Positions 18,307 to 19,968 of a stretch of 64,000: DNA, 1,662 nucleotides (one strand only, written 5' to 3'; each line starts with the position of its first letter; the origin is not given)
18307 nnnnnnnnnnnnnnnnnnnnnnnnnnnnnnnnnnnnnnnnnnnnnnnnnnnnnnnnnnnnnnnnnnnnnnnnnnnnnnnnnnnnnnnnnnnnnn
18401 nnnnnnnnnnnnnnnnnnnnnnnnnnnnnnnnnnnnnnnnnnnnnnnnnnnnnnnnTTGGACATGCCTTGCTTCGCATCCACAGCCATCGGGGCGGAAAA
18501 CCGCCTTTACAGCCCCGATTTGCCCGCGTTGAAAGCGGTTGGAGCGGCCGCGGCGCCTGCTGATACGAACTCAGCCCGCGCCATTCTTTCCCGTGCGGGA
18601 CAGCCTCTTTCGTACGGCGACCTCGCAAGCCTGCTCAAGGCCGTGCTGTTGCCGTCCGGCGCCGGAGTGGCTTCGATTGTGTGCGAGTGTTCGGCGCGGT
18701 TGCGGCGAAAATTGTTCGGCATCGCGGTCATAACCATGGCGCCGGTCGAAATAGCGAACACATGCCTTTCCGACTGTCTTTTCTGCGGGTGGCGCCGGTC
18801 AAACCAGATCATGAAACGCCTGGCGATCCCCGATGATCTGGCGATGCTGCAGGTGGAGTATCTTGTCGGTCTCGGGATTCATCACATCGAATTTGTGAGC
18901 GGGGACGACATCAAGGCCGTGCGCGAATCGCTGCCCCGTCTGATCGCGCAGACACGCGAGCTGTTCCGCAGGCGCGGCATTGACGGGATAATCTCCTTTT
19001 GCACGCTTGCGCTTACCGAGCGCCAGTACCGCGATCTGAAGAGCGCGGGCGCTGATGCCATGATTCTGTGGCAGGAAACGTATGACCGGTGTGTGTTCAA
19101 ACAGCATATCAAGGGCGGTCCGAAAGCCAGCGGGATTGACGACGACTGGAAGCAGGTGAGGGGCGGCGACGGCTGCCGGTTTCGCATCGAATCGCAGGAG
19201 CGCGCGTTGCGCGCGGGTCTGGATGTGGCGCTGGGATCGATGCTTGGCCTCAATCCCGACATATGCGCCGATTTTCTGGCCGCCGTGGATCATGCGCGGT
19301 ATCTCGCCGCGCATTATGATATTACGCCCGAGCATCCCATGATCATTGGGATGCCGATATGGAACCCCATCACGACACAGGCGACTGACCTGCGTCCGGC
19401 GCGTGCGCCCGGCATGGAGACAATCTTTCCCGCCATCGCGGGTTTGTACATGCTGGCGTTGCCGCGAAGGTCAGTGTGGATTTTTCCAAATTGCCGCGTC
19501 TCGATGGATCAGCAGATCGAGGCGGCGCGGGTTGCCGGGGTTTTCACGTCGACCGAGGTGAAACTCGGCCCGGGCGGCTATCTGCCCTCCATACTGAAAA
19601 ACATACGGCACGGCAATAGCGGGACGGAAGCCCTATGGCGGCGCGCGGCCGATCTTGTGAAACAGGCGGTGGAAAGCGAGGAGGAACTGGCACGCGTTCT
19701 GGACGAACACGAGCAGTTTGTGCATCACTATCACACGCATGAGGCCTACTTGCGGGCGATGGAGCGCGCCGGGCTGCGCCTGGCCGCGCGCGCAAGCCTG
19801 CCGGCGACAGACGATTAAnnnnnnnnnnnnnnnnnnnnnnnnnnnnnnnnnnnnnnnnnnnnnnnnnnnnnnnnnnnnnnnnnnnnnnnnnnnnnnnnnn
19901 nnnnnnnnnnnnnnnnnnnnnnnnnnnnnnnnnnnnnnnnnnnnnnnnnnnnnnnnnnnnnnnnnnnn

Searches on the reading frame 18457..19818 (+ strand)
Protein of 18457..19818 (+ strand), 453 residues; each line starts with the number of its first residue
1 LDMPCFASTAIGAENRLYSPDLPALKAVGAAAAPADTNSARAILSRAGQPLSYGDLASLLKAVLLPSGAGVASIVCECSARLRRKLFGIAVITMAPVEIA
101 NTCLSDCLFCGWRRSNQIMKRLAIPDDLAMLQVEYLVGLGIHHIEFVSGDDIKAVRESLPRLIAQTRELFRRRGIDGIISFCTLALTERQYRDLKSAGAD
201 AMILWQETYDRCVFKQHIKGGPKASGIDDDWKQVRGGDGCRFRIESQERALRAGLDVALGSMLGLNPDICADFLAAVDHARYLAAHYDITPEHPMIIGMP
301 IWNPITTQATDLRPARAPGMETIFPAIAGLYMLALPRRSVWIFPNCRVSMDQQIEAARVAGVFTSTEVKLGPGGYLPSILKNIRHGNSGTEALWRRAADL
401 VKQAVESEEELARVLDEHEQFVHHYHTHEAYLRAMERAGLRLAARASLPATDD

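Call 3: search_protein_families(library=pfam, proteins=[window:18457-19818:+], max_evalue=0.01)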
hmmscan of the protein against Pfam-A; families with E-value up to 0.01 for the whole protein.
window:18457-19818:+ (453 aa): 1 family
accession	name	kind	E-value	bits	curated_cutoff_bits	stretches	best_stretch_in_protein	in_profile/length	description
PF04055.27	Radical_SAM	-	0.00067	20.3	29.5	1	98-219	2-121/166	Radical SAM superfamily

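Call 4: search_protein_families(library=ncbifam, proteins=[window:18457-19818:+], max_evalue=0.01)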
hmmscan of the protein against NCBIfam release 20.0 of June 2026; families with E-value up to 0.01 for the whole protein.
window:18457-19818:+ (453 aa): 6 families
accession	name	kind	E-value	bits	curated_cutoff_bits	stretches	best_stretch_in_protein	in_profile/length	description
TIGR02351.2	thiH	equivalog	1.9e-28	99.6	380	1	61-306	41-263/364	2-iminoacetate synthase ThiH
TIGR03955.1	rSAM_HydG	equivalog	5.5e-17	61.3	312.15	1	72-292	64-271/470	[FeFe] hydrogenase H-cluster radical SAM maturase HydG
TIGR03956.1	rSAM_HydE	equivalog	1.3e-12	47.6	254.6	1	71-216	27-168/340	[FeFe] hydrogenase H-cluster radical SAM maturase HydE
TIGR03910.1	pyrrolys_PylB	equivalog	1.4e-11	43.9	348.2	1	75-216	38-179/347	methylornithine synthase PylB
TIGR04158.1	rSAM_MIA_synth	equivalog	3.8e-05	22.7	400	1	78-284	45-247/368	3-methyl-2-indolic acid synthase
TIGR03916.1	rSAM_link_UDG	hypoth_equivalog_domain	0.0059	15.8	343.5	1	95-181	54-139/415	putative DNA modification/repair radical SAM protein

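Call 5: find_homologous_proteins(query=window:18457-19818:+, max_evalue=0.00001)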
Query window:18457-19818:+ (453 aa): 107 proteins with E <= 0.00001 among 8000 candidates.
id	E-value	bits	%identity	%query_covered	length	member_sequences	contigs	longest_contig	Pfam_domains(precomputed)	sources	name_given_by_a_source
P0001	0.0e+0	1016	100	100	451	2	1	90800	-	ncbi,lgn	ncbi:MAG: hypothetical protein WCK47_07345 [bacterium]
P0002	2.4e-179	615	63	96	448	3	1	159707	-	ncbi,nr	ncbi:MAG: hypothetical protein N2111_04305 [Candidatus Sumerlaeaceae bacterium]|nr:hypothetical prot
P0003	3.5e-179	614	62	97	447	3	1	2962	-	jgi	-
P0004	2.1e-178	612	63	95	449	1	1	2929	-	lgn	-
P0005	3.7e-176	604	62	97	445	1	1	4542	PF04055.28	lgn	-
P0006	5.2e-174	597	61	95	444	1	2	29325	-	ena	-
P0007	3.3e-172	591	61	95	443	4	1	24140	PF04055.28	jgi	-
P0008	1.1e-171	590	60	95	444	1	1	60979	PF04055.28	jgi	-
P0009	1.9e-171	589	60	96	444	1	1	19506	PF04055.28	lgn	-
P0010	3.7e-171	588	60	96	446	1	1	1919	PF04055.28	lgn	-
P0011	9.3e-170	583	60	98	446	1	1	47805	PF04055.28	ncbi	-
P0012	2.1e-169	582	60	94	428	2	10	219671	PF04055.28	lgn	-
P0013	2.2e-169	582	59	97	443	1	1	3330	PF04055.28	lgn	-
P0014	2.3e-169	582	58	98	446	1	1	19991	PF04055.28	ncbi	-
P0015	2.4e-169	582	60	94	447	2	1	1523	PF04055.28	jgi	jgi:2-iminoacetate synthase ThiH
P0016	2.6e-169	582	59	96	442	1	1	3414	PF04055.28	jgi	jgi:2-iminoacetate synthase ThiH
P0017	4.4e-169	581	60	95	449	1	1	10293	PF04055.28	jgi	-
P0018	9.7e-169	580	60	96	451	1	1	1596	PF04055.28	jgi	jgi:2-iminoacetate synthase ThiH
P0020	1.5e-168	579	59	95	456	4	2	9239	PF04055.28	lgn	-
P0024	1.7e-167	576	58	98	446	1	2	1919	PF04055.28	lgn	-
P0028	5.3e-165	568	58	96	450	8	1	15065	PF04055.28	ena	-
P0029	3.1e-164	565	59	96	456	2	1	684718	PF04055.28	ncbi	-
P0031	1.9e-163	563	58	95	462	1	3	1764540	PF04055.28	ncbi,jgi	ncbi:MAG: hypothetical protein ACPL7D_01425 [Candidatus Sumerlaeaceae bacterium]|jgi:2-iminoacetate 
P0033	1.1e-162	560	57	96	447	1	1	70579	PF04055.28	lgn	-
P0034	2.8e-162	559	64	85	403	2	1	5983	PF04055.28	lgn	-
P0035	5.8e-162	558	60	94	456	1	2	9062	PF04055.28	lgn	-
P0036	7.0e-162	557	57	96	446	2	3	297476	PF04055.28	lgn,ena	-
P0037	3.1e-161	555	56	96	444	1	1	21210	PF04055.28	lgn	-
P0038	7.3e-161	554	64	85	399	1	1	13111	PF04055.28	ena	-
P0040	4.1e-159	548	56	96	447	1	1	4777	PF04055.28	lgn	-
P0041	6.2e-159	548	56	96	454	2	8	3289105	PF04055.28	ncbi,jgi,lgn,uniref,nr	ncbi:MAG: hypothetical protein D6691_02750 [Candidatus Hydrogenedentota bacterium]|jgi:2-iminoacetat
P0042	8.8e-158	544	57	95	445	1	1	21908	PF04055.28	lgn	-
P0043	1.4e-157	543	56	97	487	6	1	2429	PF04055.28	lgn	-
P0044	8.7e-157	541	56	96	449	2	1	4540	PF04055.28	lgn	-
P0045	1.5e-156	540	58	94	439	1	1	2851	PF04055.28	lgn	-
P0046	1.5e-156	540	58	93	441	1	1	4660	PF04055.28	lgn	-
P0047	4.7e-155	535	61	84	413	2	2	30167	PF04055.28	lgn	-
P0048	2.1e-154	533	55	95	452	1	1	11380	PF04055.28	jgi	jgi:2-iminoacetate synthase ThiH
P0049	4.2e-153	528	57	91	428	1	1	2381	PF04055.28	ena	-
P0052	4.7e-150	518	53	97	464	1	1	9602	PF04055.28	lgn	-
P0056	5.8e-129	449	50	92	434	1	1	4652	PF04055.28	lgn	-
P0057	1.1e-127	445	50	89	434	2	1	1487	PF04055.28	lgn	-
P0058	1.2e-126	441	49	94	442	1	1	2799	PF04055.28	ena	-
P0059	4.1e-126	440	49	94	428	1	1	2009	PF04055.28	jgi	jgi:2-iminoacetate synthase ThiH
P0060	1.6e-125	438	49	90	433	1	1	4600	PF04055.28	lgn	-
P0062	2.3e-124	434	49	90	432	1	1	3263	PF04055.28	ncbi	-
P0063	1.2e-120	422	45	98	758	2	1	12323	PF04055.28,PF27533.1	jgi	jgi:2-iminoacetate synthase ThiH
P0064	4.0e-119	416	48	91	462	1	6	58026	PF04055.28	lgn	-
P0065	7.2e-118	412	47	94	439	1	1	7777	PF04055.28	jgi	jgi:2-iminoacetate synthase ThiH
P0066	1.8e-117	411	45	94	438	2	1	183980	PF04055.28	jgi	jgi:hypothetical protein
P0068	5.7e-117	409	50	87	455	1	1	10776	PF04055.28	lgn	-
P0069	4.0e-116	407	48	90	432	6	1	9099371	PF04055.28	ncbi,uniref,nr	ncbi:hypothetical protein ACH79_15645 [Bradyrhizobium sp. CCBAU 051011]|uniref:hypothetical protein 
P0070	4.7e-116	406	45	93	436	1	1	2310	PF04055.28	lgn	-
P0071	4.8e-116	406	46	89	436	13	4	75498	PF04055.28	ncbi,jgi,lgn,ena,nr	ncbi:MAG TPA: hypothetical protein PLE77_11890 [Kiritimatiellia bacterium]|nr:hypothetical protein [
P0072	1.7e-115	405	46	88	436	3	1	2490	PF04055.28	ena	-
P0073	2.1e-115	404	45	93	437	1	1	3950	PF04055.28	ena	-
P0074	9.9e-115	402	46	93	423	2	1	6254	PF04055.28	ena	-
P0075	1.2e-113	398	49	87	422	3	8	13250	PF04055.28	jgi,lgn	jgi:2-iminoacetate synthase ThiH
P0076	1.5e-113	398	47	90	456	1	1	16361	PF04055.28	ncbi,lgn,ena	-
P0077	3.3e-113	397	44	93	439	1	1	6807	PF04055.28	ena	-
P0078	4.4e-113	397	45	92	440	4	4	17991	PF04055.28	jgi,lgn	jgi:hypothetical protein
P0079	1.4e-112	395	46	93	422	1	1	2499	PF04055.28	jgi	jgi:2-iminoacetate synthase ThiH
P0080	2.1e-112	394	45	92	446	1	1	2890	PF04055.28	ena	-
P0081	9.2e-112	392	44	92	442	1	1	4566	PF04055.28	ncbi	-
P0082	1.4e-110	388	44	90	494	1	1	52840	PF04055.28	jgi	jgi:hypothetical protein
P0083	7.8e-110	386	48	84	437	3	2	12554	PF04055.28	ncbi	-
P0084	3.0e-109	384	43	96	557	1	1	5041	PF04055.28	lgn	-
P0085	4.1e-109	384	46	83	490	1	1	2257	PF04055.28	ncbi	-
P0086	4.9e-109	383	45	92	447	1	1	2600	PF04055.28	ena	-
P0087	7.5e-109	383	43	96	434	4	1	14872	PF04055.28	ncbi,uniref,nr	ncbi:radical SAM protein [Bradyrhizobium manausense]|uniref:Radical SAM core domain-containing prote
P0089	6.2e-107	376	44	94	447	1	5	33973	PF04055.28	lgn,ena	-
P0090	7.5e-107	376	46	82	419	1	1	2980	PF04055.28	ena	-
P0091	1.4e-106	375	44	95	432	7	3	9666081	PF04055.28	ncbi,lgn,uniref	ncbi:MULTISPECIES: hypothetical protein [Bradyrhizobium]|uniref:Radical SAM core domain-containing p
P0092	2.5e-106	374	43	92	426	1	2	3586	PF04055.28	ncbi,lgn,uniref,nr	ncbi:hypothetical protein [Azorhizobium doebereinerae]|uniref:hypothetical protein n=1 Tax=Azorhizob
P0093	5.9e-105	370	42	94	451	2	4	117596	PF04055.28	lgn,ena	-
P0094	1.7e-104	368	44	90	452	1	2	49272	PF04055.28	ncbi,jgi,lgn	jgi:hypothetical protein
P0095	1.1e-103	366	45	86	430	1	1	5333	PF04055.28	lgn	-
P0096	3.0e-103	364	48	76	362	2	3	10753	PF04055.28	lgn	-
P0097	2.4e-102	361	44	84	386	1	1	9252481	PF04055.28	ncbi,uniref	ncbi:4Fe-4S cluster-binding domain-containing protein [Bradyrhizobium sp. B097]|uniref:4Fe-4S cluste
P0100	1.6e-90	322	41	91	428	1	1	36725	PF04055.28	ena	-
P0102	8.6e-78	280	40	81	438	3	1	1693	PF04055.28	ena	-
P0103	2.9e-71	259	39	82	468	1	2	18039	PF04055.28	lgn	-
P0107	6.5e-10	57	31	32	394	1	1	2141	PF04055.28,PF06968.19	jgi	jgi:2-iminoacetate synthase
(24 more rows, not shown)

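Call 8: find_encoding_contigs(protein=P0031, flank=8000, max_places=2)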
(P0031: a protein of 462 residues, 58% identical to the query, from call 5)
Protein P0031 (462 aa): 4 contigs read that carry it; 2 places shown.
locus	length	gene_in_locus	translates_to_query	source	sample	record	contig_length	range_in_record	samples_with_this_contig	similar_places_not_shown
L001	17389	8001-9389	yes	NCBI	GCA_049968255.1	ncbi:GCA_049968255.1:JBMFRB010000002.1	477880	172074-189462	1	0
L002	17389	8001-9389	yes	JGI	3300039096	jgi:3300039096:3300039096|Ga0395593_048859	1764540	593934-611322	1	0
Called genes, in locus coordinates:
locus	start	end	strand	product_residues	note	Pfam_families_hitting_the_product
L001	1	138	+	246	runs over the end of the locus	PF14716:HHH_8 (faint), PF06514:PsbU (faint), PF12836:HHH_3, PF14520:HHH_5 (faint), PF00633:HHH (weak), PF03934:T2SSK (faint), PF12826:HHH_2 (faint), PF12836:HHH_3, +1 more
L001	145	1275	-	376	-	PF01168:Ala_racemase_N, PF00842:Ala_racemase_C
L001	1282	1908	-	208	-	PF01066:CDP-OH_P_transf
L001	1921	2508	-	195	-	PF03602:Cons_hypoth95, PF05175:MTS (weak)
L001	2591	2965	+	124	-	-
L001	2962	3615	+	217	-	PF02390:Methyltransf_4, PF13649:Methyltransf_25 (weak)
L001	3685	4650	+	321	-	PF13793:Pribosyltran_N, PF00156:Pribosyltran, PF14572:Pribosyl_synth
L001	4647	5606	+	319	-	PF00288:GHMP_kinases_N, PF08544:GHMP_kinases_C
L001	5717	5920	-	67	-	-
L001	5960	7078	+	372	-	PF03033:Glyco_transf_28, PF04101:Glyco_tran_28_C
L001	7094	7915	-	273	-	PF01790:LGT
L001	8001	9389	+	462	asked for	PF04055:Radical_SAM (weak)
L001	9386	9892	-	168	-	PF01050:MannoseP_isomer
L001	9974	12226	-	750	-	PF17764:PriA_3primeBD, PF00270:DEAD, PF04851:ResIII, PF00271:Helicase_C (faint), PF18319:Zn_ribbon_PriA, PF18074:PriA_C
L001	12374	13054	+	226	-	PF02660:G3P_acyltransf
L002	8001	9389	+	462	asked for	PF04055:Radical_SAM (weak)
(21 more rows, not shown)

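Call 9: find_encoding_contigs(protein=P0041, flank=8000, max_places=2)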
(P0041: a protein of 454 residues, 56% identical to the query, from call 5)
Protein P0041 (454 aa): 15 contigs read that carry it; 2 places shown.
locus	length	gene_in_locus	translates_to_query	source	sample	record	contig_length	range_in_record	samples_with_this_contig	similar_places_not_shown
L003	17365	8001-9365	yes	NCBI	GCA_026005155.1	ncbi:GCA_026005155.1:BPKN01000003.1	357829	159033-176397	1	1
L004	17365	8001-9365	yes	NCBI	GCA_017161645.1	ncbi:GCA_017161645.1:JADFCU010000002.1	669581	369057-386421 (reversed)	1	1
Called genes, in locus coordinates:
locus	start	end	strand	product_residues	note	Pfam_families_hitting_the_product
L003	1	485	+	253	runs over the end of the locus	PF14520:HHH_5 (faint), PF00633:HHH (weak), PF03934:T2SSK (faint), PF12826:HHH_2 (faint), PF12836:HHH_3, PF14716:HHH_8 (faint), PF14579:HHH_6 (faint), PF12836:HHH_3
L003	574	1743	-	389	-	PF01168:Ala_racemase_N, PF00842:Ala_racemase_C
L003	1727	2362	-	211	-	PF01066:CDP-OH_P_transf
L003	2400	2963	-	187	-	PF03602:Cons_hypoth95, PF05175:MTS (weak)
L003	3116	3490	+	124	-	-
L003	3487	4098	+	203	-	PF02390:Methyltransf_4, PF13847:Methyltransf_31 (weak)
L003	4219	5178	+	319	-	PF13793:Pribosyltran_N, PF00156:Pribosyltran, PF14572:Pribosyl_synth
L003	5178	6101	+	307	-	PF00288:GHMP_kinases_N, PF08544:GHMP_kinases_C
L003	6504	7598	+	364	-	PF03033:Glyco_transf_28, PF04101:Glyco_tran_28_C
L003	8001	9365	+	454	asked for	PF04055:Radical_SAM (weak)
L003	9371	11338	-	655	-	PF00005:ABC_tran, PF13555:AAA_29 (faint), PF02463:SMC_N (faint), PF13401:AAA_22 (faint), PF12848:ABC_tran_Xtn, PF00005:ABC_tran, PF13304:AAA_21 (weak), PF16326:ABC_tran_CTD (weak), +1 more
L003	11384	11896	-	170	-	PF01050:MannoseP_isomer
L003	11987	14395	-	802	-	PF17764:PriA_3primeBD, PF00270:DEAD, PF04851:ResIII, PF00271:Helicase_C (faint), PF18319:Zn_ribbon_PriA, PF18074:PriA_C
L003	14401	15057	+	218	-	PF02660:G3P_acyltransf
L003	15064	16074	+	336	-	PF01210:NAD_Gly3P_dh_N, PF03807:F420_oxidored (faint), PF07479:NAD_Gly3P_dh_C, PF20618:GPD_NAD_C_bact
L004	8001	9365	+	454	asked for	PF04055:Radical_SAM (weak)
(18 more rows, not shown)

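Call 10: find_encoding_contigs(protein=P0069, flank=8000, max_places=2)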
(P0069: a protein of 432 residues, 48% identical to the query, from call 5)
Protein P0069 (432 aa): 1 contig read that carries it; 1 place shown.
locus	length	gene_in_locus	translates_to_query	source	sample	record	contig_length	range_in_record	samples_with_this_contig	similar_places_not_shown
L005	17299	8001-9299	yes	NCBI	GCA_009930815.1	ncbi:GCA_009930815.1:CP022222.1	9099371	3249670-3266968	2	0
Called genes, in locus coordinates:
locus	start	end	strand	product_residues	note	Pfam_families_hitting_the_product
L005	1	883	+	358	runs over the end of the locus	PF00195:Chal_sti_synt_N, PF08392:FAE1_CUT1_RppA, PF08545:ACP_syn_III (faint), PF02797:Chal_sti_synt_C, PF08541:ACP_syn_III_C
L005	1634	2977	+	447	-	PF05598:DUF772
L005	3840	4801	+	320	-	PF01527:HTH_Tnp_1, PF13276:HTH_21, PF00665:rve, PF13683:rve_3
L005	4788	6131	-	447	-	PF05598:DUF772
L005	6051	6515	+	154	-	PF13683:rve_3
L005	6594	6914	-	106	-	-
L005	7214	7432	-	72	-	-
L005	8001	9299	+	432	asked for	PF04055:Radical_SAM (weak)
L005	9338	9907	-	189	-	PF27188:SfmD_perox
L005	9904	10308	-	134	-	-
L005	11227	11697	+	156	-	-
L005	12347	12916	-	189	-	PF22141:Thiaminase-1_dom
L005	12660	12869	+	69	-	-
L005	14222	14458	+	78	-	-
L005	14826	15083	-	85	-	PF12244:DUF3606 (weak)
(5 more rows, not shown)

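Call 12: find_related_loci(query=A1, collection=genome_contigs, flank=10000)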
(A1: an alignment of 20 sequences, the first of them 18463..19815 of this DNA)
Query A1 (451 aa) in genome_contigs; peptide patterns used: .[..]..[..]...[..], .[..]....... (x = any residue, [..] = any of these).
73 stretches matched a pattern; 34 encode a relative of the query (tblastn E <= 1e-3); 34 distinct loci.
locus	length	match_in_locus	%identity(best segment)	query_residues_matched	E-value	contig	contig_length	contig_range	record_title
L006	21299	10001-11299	63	15-447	6e-172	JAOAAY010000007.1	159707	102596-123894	MAG: Candidatus Sumerlaeaceae bacterium isolate SKW162 NODE_6_length_159707_cov_5.763021, whole genome shotgun sequence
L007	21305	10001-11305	59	16-449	5e-169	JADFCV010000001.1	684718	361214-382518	MAG: Candidatus Sumerlaeota bacterium isolate QZM1.54 NODE_1_length_684718_cov_3.997621, whole genome shotgun sequence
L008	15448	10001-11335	58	3-448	1e-168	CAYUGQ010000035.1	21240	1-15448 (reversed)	MAG TPA_asm: uncultured Candidatus Sumerlaeota bacterium isolate SRP220891_co3_479 genome assembly, contig: NODE_3065_le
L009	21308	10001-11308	58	15-448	3e-168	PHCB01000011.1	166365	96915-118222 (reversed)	MAG: candidate division BRC1 bacterium HGW-BRC1-1 bjp_ig2102_scaffold_238, whole genome shotgun sequence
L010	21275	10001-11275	61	16-440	1e-165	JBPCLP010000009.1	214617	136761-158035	MAG: Candidatus Sumerlaeaceae bacterium isolate TH_ant_mag_81 S1Ck127_2404809_flag_0_multi_12.9994_len_214617, whole gen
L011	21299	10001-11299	58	16-447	1e-164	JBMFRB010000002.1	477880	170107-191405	MAG: Candidatus Sumerlaeaceae bacterium isolate KM4344-30 NODE_3_length_477880_cov_8.523765, whole genome shotgun sequen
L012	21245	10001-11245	52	34-446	8e-131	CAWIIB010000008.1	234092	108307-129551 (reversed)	MAG: uncultured Acidobacteriota bacterium isolate MFD03804.bin.1.167 genome assembly, contig: contig_83821, whole genome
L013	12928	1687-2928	50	32-446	1e-128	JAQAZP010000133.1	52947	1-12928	MAG: Acidobacteriota bacterium isolate MAG_302_bin-08 302_bin-08_ctg-133, whole genome shotgun sequence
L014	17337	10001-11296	46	16-446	3e-128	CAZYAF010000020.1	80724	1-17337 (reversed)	MAG TPA_asm: uncultured Acidobacteriota bacterium isolate SRP068000_co3_527 genome assembly, contig: NODE_73_length_8072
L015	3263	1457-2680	49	32-438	1e-131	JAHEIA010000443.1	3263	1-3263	MAG: Chromatiales bacterium isolate Ww483 NODE_155177_length_3263_cov_2.557925, whole genome shotgun sequence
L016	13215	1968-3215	48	32-446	6e-125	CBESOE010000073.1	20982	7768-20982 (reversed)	MAG TPA_asm: uncultured bacterium isolate SRR7614707_binner13_Refined_28 genome assembly, contig: ERZ25083858.192, whole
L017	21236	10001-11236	44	26-440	1e-120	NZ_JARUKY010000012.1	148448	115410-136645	Evansella sp. AB-P1 12, whole genome shotgun sequence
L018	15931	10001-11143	49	49-444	4e-120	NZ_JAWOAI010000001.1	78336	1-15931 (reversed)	Streptomyces sp. W16 NODE_1_length_78336_cov_13.344104, whole genome shotgun sequence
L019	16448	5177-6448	45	24-446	7e-120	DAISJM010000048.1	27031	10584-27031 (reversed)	MAG TPA_asm: Verrucomicrobiota bacterium isolate CTOTU18273 NODE_1768_length_27031_cov_6.605538, whole genome shotgun se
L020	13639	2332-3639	43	12-448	1e-116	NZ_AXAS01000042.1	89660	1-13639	Bradyrhizobium sp. Ec3.3 YUUDRAFT_scaffold_37.38_C, whole genome shotgun sequence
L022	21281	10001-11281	47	15-446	1e-123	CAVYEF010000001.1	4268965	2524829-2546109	MAG: uncultured Alphaproteobacteria bacterium isolate MFD01213.bin.1.162 genome assembly, contig: contig_1158, whole gen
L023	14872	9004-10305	43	15-449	3e-112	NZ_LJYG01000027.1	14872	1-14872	Bradyrhizobium manausense strain BR 3351 contig1982, whole genome shotgun sequence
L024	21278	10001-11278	43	15-443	5e-119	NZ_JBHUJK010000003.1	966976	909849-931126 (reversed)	Sinorhizobium terangae strain ICMP 13649 contig_6, whole genome shotgun sequence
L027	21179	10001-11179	35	41-446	5e-88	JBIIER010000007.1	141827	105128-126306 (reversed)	MAG: Pseudobdellovibrionaceae bacterium isolate ME2000-10-10pf_3300042337_group1_bin59 Rohwer_bin1127_scaffold_62_c1, wh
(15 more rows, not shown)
